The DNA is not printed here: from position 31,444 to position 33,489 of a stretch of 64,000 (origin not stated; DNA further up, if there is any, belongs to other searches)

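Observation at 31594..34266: Giant P-type-ATPase-like pseudo-enzyme with a 330-aa acidic/Lys-rich disordered N-terminus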

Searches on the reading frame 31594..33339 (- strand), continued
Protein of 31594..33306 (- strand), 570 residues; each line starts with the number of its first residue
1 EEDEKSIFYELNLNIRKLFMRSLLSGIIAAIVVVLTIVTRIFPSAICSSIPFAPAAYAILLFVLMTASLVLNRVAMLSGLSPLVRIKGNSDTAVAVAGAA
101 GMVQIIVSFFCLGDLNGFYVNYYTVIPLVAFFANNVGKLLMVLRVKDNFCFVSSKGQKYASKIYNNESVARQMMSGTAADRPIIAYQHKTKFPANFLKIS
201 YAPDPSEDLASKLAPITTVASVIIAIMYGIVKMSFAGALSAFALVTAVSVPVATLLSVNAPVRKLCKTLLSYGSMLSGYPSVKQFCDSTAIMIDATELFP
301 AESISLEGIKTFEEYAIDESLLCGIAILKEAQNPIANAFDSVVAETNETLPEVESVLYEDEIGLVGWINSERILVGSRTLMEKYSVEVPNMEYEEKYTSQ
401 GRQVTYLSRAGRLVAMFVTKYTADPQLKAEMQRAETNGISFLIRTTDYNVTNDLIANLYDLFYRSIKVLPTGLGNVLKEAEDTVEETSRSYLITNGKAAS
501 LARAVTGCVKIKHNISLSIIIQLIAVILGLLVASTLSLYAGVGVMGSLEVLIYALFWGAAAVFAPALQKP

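Call 69: search_protein_families(library=pfam, proteins=[P0150, P0133, P0156, P0152, P0134, P0233], max_evalue=0.01)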
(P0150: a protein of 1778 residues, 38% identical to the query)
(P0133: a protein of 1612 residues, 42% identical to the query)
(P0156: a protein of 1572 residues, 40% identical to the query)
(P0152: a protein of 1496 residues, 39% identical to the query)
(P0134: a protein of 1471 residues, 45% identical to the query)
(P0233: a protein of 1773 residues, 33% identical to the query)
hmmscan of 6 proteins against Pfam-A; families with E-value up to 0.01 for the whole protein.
P0150 (1778 aa): 0 families

P0133 (1612 aa): 1 family
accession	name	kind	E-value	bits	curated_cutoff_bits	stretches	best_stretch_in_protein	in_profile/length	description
PF25533.1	Lysostaphin_N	-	1.2e-07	32.1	60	2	458-530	30-102/103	Lysostaphin, N-terminal domain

P0156 (1572 aa): 0 families

P0152 (1496 aa): 0 families

P0134 (1471 aa): 0 families

P0233 (1773 aa): 0 families

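Call 83: search_solved_structures(query=A1, max_evalue=0.001, show_alignments=1)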
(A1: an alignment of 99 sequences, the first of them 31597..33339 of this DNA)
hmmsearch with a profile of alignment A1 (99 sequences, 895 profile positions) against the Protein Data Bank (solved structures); distinct sequences matched with E-value up to 0.001: 16.
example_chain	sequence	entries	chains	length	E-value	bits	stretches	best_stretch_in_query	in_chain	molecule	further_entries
3rfu_A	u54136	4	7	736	3.6e-29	105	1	529-806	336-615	Copper efflux ATPase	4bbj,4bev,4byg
8q75_A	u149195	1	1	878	1.2e-11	47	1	568-786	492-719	Copper-transporting ATPase HMA4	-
8q73_A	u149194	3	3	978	1.4e-11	46.7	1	568-786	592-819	Copper-transporting ATPase HMA4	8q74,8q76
3j09_A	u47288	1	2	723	4e-10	42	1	529-806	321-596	copper-exporting P-type ATPase A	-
7r0g_A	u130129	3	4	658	7.1e-10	41.1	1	529-806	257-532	Putative copper-exporting P-type ATPase A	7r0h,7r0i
3j08_A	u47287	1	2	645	1.4e-09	40.2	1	529-806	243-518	copper-exporting P-type ATPase A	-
3sky_A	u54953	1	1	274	2.3e-09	39.4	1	604-806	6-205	Copper-exporting P-type ATPase B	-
3skx_A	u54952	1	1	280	2.4e-09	39.4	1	604-806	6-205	Copper-exporting P-type ATPase B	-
7xuk_A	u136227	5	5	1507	6.2e-09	38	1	696-807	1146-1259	Copper-transporting ATPase 2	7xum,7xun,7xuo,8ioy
7si3_A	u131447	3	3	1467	9.2e-08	34.1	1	694-806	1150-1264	P-type Cu(+) transporter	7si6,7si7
4umv_A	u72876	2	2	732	1.5e-06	30.2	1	530-698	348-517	ZINC-TRANSPORTING ATPASE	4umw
3a1e_A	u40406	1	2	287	2.9e-06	29.2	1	695-806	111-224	Probable copper-exporting P-type ATPase A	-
3a1c_A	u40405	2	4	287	2.9e-06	29.2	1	695-806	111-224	Probable copper-exporting P-type ATPase A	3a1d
2b8e_A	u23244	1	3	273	2.9e-06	29.2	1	695-806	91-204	cation-transporting ATPase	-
5lbd_A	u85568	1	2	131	0.00018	23.2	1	642-739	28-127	Copper-transporting ATPase PAA1, chloroplastic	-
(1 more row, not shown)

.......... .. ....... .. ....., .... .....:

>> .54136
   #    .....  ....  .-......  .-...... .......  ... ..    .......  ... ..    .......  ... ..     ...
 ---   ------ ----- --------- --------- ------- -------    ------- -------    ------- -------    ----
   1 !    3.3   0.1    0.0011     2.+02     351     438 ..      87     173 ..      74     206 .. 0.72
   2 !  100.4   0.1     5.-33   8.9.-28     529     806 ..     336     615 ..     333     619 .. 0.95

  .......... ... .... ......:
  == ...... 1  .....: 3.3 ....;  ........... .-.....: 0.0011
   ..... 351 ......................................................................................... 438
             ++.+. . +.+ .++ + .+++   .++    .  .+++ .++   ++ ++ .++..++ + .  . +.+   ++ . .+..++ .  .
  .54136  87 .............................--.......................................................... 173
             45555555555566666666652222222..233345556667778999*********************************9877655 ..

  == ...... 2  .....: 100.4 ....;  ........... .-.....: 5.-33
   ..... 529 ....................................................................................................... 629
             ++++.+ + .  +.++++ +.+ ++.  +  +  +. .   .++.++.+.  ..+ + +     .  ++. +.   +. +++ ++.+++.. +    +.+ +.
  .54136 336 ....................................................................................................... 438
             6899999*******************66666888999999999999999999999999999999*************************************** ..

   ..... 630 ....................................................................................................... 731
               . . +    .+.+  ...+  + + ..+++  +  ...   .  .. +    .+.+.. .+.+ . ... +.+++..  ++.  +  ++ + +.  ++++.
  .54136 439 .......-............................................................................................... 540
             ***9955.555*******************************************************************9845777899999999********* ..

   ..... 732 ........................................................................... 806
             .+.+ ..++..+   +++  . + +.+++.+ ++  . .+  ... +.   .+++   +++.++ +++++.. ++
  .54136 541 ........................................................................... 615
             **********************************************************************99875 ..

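Call 85: search_protein_families(library=pfam, alignment_id=A2, max_evalue=0.01)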
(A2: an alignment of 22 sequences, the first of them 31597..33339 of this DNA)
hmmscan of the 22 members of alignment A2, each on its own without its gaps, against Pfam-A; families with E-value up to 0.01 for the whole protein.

A. member 1, window:31597-33339:- (581 aa): 0 families

B. families by the number of members that match (of 22 scanned): 2 families
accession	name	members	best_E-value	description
PF00702.32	Hydrolase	2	0.00087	haloacid dehalogenase-like hydrolase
PF03563.18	Bunya_G2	1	0.0017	Bunyavirus glycoprotein G2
